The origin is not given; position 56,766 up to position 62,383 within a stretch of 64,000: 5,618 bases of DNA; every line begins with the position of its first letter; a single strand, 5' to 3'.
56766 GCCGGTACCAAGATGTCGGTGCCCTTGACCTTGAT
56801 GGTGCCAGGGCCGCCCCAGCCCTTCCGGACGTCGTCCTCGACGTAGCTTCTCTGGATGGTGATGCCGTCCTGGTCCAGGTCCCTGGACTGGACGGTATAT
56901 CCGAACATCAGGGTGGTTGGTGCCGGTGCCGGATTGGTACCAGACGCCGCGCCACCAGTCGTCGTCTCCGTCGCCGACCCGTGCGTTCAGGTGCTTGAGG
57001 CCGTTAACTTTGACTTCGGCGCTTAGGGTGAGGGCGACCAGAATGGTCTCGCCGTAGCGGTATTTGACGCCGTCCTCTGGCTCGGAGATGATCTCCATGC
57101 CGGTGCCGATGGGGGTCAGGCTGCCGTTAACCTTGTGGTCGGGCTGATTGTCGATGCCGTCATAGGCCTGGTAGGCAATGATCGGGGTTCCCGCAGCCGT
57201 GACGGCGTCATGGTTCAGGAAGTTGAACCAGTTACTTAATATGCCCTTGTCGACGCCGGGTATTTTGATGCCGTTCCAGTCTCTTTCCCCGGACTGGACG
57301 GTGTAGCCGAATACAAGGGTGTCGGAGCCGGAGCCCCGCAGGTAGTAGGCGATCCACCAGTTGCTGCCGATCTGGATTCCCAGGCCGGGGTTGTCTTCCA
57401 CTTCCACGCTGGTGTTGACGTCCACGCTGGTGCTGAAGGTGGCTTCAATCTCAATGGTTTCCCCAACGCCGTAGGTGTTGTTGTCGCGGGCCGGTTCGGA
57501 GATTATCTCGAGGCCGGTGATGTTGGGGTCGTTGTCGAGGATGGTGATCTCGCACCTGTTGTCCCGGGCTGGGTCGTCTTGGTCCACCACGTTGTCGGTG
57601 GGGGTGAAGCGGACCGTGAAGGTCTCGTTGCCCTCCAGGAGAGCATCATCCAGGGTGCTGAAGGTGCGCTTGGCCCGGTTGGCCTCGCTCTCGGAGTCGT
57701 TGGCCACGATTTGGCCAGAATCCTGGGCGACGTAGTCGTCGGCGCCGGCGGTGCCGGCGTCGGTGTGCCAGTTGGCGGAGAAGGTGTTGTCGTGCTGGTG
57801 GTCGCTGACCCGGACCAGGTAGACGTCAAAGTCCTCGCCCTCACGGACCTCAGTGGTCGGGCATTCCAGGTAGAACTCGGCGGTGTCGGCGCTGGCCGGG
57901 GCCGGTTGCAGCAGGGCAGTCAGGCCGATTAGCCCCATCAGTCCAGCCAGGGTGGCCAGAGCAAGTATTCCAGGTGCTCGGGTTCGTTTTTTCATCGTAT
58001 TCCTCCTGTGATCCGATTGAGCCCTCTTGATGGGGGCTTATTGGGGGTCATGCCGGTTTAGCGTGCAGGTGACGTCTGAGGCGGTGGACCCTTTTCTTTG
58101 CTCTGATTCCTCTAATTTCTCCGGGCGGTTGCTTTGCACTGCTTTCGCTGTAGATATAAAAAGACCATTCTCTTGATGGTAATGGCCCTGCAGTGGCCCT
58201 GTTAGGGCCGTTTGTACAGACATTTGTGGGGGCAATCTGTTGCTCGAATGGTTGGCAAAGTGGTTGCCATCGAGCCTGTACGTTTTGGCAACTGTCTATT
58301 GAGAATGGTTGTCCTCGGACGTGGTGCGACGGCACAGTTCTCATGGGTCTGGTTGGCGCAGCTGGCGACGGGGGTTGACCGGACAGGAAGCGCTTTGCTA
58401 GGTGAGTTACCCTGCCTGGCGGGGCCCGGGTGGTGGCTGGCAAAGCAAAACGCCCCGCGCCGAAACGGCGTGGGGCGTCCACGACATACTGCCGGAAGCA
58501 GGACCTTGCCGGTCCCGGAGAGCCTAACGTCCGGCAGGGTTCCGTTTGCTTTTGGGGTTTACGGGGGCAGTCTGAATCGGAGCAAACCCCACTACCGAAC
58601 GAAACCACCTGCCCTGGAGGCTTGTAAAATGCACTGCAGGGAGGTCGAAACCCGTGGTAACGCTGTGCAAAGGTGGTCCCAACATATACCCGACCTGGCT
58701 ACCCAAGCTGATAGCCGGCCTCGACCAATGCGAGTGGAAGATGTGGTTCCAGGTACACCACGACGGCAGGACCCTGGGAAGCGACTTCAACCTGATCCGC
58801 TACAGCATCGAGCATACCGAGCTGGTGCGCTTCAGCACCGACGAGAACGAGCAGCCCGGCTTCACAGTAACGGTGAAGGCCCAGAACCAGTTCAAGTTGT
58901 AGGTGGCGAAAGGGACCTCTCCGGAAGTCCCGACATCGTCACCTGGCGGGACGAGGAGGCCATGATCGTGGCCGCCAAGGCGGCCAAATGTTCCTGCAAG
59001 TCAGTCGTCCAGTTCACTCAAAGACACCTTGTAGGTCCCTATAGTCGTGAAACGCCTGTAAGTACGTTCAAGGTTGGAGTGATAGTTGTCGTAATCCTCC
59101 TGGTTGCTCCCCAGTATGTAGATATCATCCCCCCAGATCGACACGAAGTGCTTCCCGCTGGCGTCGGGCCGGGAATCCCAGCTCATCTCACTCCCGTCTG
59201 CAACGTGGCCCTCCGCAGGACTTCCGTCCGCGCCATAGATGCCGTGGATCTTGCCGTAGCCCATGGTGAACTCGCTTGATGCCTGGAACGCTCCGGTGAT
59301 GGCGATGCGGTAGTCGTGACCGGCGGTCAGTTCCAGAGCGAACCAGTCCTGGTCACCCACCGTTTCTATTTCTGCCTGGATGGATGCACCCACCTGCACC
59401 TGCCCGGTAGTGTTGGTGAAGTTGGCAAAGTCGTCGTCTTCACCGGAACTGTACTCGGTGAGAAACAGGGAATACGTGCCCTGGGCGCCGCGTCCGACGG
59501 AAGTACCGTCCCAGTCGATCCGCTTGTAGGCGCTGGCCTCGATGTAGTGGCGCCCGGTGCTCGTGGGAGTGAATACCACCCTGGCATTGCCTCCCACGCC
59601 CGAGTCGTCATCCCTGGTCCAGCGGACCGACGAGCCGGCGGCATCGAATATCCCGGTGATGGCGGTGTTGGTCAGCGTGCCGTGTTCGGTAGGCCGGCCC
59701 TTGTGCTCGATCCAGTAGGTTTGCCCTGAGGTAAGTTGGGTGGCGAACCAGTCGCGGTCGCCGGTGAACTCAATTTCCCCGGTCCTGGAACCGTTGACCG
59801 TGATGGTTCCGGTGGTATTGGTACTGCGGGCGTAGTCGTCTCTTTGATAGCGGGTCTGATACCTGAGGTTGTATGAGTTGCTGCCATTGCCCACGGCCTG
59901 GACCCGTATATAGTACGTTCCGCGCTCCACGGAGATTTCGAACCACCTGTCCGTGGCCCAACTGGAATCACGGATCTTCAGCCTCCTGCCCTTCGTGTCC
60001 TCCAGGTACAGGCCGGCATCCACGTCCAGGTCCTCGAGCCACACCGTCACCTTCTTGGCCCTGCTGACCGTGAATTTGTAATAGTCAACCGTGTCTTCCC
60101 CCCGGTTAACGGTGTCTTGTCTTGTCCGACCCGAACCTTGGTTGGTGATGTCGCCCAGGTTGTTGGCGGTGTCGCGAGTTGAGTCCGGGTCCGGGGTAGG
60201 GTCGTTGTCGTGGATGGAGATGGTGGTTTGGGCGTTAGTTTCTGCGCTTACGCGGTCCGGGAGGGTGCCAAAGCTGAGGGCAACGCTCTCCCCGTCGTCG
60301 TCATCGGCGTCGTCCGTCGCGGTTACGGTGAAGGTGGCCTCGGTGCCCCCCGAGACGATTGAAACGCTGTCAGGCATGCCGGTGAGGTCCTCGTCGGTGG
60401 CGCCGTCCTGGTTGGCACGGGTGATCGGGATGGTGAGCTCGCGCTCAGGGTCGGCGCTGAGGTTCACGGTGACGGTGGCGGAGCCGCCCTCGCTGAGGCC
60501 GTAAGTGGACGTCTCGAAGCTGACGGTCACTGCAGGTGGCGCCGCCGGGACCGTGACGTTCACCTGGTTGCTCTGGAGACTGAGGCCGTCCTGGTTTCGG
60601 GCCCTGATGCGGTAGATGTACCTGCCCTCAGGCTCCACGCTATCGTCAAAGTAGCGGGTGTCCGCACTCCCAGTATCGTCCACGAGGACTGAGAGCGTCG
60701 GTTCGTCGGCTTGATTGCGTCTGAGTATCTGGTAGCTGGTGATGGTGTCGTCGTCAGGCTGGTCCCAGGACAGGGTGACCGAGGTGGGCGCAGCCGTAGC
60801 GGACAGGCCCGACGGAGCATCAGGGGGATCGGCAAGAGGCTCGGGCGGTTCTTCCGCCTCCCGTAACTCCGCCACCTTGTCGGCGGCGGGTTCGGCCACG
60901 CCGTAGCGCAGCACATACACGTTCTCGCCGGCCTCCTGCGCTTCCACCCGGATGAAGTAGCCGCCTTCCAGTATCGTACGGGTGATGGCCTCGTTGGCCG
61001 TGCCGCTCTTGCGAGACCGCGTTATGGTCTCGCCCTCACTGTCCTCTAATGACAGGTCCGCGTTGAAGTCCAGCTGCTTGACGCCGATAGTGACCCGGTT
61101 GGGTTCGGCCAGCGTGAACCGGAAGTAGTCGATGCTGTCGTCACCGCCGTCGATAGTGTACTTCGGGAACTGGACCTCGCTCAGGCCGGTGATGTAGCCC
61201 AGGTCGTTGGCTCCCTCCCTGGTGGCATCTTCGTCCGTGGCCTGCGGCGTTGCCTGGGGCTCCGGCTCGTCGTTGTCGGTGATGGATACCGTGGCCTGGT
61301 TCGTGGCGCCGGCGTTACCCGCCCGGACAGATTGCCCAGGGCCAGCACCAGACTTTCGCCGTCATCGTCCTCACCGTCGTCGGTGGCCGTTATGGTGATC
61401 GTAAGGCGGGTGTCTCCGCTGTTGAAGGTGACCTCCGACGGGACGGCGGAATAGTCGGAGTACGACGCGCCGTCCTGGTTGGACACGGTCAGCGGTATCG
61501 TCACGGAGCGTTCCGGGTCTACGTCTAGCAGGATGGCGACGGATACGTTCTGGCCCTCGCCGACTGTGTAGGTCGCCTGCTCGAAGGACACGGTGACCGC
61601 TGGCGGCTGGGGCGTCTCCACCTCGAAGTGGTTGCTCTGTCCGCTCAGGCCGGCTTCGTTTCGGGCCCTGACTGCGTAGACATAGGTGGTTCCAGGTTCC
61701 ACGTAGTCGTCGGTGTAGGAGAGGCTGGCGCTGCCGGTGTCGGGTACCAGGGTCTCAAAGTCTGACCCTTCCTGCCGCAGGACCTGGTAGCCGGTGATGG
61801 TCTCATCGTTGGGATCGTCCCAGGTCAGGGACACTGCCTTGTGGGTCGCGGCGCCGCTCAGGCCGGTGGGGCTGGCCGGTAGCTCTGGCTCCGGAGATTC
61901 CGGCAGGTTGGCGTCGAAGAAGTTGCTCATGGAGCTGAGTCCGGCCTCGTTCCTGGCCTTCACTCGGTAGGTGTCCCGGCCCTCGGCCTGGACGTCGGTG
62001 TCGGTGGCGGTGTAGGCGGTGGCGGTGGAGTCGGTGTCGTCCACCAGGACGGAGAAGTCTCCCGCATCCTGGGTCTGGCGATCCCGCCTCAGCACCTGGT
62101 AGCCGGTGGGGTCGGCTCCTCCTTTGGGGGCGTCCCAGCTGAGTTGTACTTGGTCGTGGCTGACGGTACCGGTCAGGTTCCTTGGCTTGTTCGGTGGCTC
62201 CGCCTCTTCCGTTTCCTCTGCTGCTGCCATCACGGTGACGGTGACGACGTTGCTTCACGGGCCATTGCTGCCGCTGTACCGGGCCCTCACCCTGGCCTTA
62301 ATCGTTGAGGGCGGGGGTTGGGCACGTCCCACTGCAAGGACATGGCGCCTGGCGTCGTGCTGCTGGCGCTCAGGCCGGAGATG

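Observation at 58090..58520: Conserved ~0.4-kb noncoding element duplicated upstream of two different surface-protein genes: candidate structured leader, sRNA or regulatory region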

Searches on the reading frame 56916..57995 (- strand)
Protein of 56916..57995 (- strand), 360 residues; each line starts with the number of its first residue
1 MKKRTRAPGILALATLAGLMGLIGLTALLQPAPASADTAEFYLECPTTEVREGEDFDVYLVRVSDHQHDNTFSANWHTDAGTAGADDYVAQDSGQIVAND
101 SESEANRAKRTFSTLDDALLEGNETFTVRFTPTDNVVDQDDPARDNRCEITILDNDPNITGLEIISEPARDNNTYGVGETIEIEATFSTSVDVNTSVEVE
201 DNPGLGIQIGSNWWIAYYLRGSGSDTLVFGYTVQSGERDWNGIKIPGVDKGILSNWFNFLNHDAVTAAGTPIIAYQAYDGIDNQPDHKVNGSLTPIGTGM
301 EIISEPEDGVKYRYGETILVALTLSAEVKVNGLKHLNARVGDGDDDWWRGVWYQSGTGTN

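Call 19: find_homologous_proteins(query=window:56916-57995:-, max_evalue=0.00001)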
Query seq(360 aa) (360 aa): 49 proteins with E <= 0.00001 among 7587 candidates.
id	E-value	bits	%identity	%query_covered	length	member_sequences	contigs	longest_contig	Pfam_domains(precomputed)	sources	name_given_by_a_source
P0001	1.6e-241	819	100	100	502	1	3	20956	-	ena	-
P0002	1.2e-135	470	61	100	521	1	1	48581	-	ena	-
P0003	5.4e-134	465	60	93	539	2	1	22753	-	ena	-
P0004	2.0e-127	443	60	100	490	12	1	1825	-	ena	-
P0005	1.4e-124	434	56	91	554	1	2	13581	-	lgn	-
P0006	3.9e-122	426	59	95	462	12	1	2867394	-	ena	-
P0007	1.8e-121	424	54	97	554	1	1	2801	-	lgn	-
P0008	4.2e-120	419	57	100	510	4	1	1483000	-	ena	-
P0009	2.9e-118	413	57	93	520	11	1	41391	-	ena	-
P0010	9.3e-114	398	58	93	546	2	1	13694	-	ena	-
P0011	1.6e-112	394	59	88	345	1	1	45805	-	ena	-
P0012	7.5e-112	392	58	91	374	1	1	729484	-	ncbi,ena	-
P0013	8.4e-112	392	58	91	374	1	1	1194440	-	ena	-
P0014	2.4e-107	377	60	81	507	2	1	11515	-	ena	-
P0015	1.6e-105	371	60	81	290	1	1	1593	-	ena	-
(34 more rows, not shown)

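Call 20: find_encoding_contigs(protein=P0002, flank=10000, max_places=3)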
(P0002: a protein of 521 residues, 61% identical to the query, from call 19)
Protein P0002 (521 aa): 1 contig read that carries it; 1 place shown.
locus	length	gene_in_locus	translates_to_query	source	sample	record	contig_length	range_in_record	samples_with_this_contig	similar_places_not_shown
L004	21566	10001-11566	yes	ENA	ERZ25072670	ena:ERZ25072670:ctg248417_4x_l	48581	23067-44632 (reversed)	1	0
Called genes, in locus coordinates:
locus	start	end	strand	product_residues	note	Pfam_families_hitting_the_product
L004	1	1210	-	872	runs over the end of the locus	PF01833:TIG (faint)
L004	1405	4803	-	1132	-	PF15418:DUF4625 (faint), PF19078:Big_12 (faint), PF00041:fn3, PF08530:PepX_C (faint)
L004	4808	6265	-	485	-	-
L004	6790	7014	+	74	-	-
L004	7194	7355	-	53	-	-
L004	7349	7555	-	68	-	-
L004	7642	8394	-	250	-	PF00072:Response_reg, PF00196:GerE (weak)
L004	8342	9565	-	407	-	PF02518:HATPase_c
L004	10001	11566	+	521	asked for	-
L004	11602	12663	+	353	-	-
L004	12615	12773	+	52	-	-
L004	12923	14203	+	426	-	PF17200:sCache_2 (faint), PF08269:dCache_2 (faint), PF17203:sCache_3_2 (faint)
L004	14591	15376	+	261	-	PF13592:HTH_33, PF13358:DDE_3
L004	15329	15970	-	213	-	PF00239:Resolvase, PF02796:HTH_7, PF13384:HTH_23 (faint)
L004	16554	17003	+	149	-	PF00239:Resolvase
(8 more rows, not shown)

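Call 21: find_encoding_contigs(protein=P0006, flank=10000, max_places=3)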
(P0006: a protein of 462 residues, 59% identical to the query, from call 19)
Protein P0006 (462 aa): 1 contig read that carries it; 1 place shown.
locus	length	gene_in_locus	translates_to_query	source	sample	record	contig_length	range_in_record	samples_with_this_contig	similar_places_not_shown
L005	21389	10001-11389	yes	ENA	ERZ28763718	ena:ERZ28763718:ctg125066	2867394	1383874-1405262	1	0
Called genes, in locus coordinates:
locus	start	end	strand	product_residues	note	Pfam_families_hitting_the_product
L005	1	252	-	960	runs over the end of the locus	PF00041:fn3 (weak), PF25788:Ig_Rha78A_N (faint), PF00041:fn3, PF00028:Cadherin (faint), PF03160:Calx-beta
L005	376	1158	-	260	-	PF01695:IstB_IS21, PF00308:Bac_DnaA (weak)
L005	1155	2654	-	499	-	PF22483:Mu-transpos_C_2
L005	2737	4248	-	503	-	PF01443:Viral_helicase1, PF13538:UvrD_C_2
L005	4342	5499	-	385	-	PF13245:AAA_19, PF13604:AAA_30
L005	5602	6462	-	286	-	-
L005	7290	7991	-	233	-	PF00072:Response_reg, PF00196:GerE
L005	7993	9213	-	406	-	PF07730:HisKA_3 (weak), PF02518:HATPase_c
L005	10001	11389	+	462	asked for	-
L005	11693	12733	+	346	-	-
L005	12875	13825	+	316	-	-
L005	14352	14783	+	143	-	-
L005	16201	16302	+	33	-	-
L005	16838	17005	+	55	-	-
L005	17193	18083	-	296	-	PF22022:Phage_int_M, PF00589:Phage_integrase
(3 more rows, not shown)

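Call 22: find_encoding_contigs(protein=P0008, flank=10000, max_places=3)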
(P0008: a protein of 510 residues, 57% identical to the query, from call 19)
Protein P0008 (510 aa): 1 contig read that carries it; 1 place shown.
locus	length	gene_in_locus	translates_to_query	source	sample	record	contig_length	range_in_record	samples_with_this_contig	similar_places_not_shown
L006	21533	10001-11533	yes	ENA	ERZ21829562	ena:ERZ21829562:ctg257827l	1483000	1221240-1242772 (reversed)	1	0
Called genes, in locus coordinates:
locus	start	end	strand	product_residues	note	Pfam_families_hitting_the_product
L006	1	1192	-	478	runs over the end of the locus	PF01663:Phosphodiest, PF00884:Sulfatase (weak)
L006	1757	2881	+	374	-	-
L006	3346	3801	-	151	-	-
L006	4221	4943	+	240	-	PF03631:Virul_fac_BrkB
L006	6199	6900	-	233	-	PF00072:Response_reg, PF00196:GerE (weak)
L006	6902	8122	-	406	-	PF07730:HisKA_3 (weak), PF02518:HATPase_c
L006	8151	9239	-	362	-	PF13384:HTH_23, PF13518:HTH_28, PF13551:HTH_29, PF13565:HTH_32, PF13358:DDE_3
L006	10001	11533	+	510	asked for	-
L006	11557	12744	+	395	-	PF15418:DUF4625 (faint)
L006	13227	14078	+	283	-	PF17200:sCache_2 (faint), PF17203:sCache_3_2 (faint), PF08269:dCache_2 (weak)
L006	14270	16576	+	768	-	PF01326:PPDK_N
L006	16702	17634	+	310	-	-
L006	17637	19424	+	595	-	-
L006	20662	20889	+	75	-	PF13358:DDE_3 (weak)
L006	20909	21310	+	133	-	-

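Call 23: find_encoding_contigs(protein=P0012, flank=10000, max_places=3)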
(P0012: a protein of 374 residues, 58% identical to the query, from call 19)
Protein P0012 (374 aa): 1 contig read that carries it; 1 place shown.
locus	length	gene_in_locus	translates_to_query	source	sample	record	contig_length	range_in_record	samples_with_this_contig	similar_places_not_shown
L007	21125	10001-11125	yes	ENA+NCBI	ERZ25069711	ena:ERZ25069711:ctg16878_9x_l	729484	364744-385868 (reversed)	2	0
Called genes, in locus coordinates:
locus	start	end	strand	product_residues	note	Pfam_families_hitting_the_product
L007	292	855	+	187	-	PF00296:Bac_luciferase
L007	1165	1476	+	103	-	PF07045:DUF1330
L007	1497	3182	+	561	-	PF00916:Sulfate_transp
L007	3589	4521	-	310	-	-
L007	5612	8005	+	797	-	PF01590:GAF, PF13185:GAF_2, PF00989:PAS (weak), PF00512:HisKA, PF02518:HATPase_c, PF00072:Response_reg, PF00486:Trans_reg_C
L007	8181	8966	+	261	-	-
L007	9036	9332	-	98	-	-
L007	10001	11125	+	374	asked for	-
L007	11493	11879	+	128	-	-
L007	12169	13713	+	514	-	-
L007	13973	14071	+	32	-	-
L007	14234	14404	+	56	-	-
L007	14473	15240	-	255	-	PF01695:IstB_IS21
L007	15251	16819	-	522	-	PF00665:rve (weak), PF22483:Mu-transpos_C_2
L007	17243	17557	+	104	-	-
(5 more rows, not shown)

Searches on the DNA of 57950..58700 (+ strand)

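Call 15: search_rna_families(source=window, start=57950, end=58700, threshold=evalue, max_evalue=10)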
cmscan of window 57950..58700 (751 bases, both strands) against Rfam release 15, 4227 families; matches with E-value up to 10: 6.
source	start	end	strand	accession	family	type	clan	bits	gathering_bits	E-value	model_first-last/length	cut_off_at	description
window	58536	58611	-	RF03212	mir-2788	Gene; miRNA;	-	16.1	62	2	1-92/92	no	mir-2788 microRNA precursor family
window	58160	58214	-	RF00032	Histone3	Cis-reg;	-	16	34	0.3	1-46/46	no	Histone 3' UTR stem-loop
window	58396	58482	+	RF02809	RsmW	Gene; sRNA;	CL00106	15.2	52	5.2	1-124/124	no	RsmW RNA family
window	58555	58614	-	RF00680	mir-224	Gene; miRNA;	-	14.9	70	9.8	1-81/81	no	mir-224 microRNA precursor family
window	58425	58440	+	RF00523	Prion_pknot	Cis-reg;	-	14.6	39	6.8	1-40/40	no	Prion pseudoknot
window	58050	58091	-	RF02940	COG3860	Cis-reg;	-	12.7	42.5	4.1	1-54/54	no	COG3860 RNA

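Call 62: search_dna_similar(query=window:58130-58520:+, collection=plasmids, mode=distant, max_evalue=0.01, max_rows=10)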
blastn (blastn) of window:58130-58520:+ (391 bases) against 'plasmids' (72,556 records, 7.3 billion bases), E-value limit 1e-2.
No match.

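Call 63: search_dna_similar(query=window:58130-58520:+, collection=phages, mode=distant, max_evalue=0.01, max_rows=10)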
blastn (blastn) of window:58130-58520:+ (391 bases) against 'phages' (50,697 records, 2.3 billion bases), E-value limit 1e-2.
No match.

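Call 65: build_rna_model(alignment_id=A5, structure=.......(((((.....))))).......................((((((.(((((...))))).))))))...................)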
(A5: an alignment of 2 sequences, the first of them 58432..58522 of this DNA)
Model R1 built from alignment A5 (2 sequences, 91 columns); structure: as given.
model positions 91; base pairs 16; branch points 1; effective number of sequences 1.07; information 0.627 bits per position. Calibrated on 0.2 Mb of random sequence (short: E-values are rough).
structure used (alignment columns):
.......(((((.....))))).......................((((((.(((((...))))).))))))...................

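Call 66: search_with_rna_model(model_id=R1, sources=[window, L004, L005, L006, L007, L014, L015, L016, L017, L018, L019, L020, L021, L023], max_evalue=10)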
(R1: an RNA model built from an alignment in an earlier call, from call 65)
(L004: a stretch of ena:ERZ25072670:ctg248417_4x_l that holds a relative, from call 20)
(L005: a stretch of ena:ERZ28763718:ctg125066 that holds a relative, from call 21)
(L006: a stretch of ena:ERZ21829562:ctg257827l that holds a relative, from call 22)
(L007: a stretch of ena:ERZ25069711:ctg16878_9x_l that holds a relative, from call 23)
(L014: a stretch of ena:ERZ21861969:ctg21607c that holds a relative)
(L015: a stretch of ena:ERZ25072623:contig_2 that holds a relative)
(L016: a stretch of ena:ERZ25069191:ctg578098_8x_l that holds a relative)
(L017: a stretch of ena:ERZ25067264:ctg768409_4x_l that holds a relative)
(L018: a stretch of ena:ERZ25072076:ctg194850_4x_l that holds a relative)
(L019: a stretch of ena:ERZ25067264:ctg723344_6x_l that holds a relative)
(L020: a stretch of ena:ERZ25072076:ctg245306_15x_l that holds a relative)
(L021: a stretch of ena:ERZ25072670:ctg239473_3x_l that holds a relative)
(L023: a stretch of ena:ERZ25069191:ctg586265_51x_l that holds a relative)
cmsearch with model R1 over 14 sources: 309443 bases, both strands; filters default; matches with E-value up to 10: 14.
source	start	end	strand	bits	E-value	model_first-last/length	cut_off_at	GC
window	58432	58522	-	121.3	4.7e-28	1-91/91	no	0.68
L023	12426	12516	+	121.3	4.7e-28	1-91/91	no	0.68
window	63179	63269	-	118.7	2.1e-27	1-91/91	no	0.67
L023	7679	7769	+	118.7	2.1e-27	1-91/91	no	0.67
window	58450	58477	+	21.4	0.0088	45-72/91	no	0.82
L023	12471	12498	-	21.4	0.0088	45-72/91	no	0.82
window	63197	63224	+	16.1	0.2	45-72/91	no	0.79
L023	7724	7751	-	16.1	0.2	45-72/91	no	0.79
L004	617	704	+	14.3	0.57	1-91/91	no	0.52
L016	7605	7687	-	12.5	1.6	1-91/91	no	0.7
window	20999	21091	+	12.3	1.8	1-91/91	no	0.61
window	33220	33261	+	10.4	5.5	1-91/91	no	0.57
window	55553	55614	-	9.8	7.9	1-91/91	no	0.69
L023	15334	15395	+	9.8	7.9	1-91/91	no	0.69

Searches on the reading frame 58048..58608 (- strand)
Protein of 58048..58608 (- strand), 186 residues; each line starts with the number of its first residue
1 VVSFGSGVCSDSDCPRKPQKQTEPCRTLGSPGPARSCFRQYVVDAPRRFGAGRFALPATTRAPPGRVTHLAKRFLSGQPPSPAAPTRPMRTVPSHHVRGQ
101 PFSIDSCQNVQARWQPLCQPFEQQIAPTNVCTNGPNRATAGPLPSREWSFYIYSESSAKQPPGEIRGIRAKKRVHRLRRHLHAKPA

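Call 9: search_protein_families(library=pfam, proteins=[window:58048-58608:-], max_evalue=0.01)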
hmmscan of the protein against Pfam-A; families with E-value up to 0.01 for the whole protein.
window:58048-58608:- (186 aa): 0 families

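Call 77: find_homologous_proteins(query=window:58048-58608:-, max_evalue=0.001)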
Query window:58048-58608:- (186 aa): 1 proteins with E <= 0.001 among 178 candidates.
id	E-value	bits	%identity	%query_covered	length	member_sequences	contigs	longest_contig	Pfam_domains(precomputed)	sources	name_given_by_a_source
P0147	1.6e-122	425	100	100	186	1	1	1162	-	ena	-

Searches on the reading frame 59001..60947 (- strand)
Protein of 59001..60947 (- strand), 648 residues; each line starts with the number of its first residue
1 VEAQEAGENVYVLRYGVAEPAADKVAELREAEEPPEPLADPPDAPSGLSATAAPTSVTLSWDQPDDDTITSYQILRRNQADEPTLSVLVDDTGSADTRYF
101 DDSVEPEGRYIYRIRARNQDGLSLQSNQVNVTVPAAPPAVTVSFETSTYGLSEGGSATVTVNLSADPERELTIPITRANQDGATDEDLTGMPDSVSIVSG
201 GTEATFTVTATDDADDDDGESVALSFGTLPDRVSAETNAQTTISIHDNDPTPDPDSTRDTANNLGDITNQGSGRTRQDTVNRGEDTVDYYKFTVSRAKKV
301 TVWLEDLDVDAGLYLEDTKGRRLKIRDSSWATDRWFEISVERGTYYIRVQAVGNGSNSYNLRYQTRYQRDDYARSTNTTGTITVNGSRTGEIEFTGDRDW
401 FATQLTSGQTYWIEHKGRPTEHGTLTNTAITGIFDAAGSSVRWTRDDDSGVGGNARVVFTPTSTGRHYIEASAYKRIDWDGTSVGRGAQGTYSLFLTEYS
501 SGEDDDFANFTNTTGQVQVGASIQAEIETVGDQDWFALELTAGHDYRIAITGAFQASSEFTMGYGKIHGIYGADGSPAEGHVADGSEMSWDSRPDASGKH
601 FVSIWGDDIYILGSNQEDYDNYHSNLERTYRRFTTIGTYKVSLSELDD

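Call 9: search_protein_families(library=pfam, proteins=[window:59001-60947:-], max_evalue=0.01)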
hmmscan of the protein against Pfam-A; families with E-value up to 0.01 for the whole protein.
window:59001-60947:- (648 aa): 3 families
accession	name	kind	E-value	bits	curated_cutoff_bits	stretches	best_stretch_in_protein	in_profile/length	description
PF04151.21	PPC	-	3e-11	44.5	25.9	2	287-351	2-70/70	Bacterial pre-peptidase C-terminal domain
PF00041.27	fn3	-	3.1e-08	34.2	25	1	43-131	1-83/84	Fibronectin type III domain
PF03160.20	Calx-beta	-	0.001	19.5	27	1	139-249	5-119/119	Calx-beta domain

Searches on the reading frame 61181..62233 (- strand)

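Call 9: search_protein_families(library=pfam, proteins=[window:61181-62233:-], max_evalue=0.01)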
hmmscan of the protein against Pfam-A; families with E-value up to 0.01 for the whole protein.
window:61181-62233:- (350 aa): 6 families
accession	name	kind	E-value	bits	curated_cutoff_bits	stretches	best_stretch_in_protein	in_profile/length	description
PF00041.27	fn3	-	1.3e-16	61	25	2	121-205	2-83/84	Fibronectin type III domain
PF03160.20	Calx-beta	-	4.3e-12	46.5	27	1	212-304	5-99/119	Calx-beta domain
PF25788.1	Ig_Rha78A_N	-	0.00015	22.4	27.4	0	24-103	15-94/105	Rha78A-like, N-terminal immunoglobulin domain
PF01108.23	Tissue_fac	-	0.00047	20.4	27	0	4-93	12-98/107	Tissue factor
PF25059.1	FN3_DSCAM-DSCAML_C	-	0.0022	18.7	39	0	166-206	40-80/89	DSCAM/DSCAML C-terminal Fn3-like domain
PF17964.7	Big_10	-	0.0084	16.8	22.9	1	174-254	45-126/164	Bacterial Ig domain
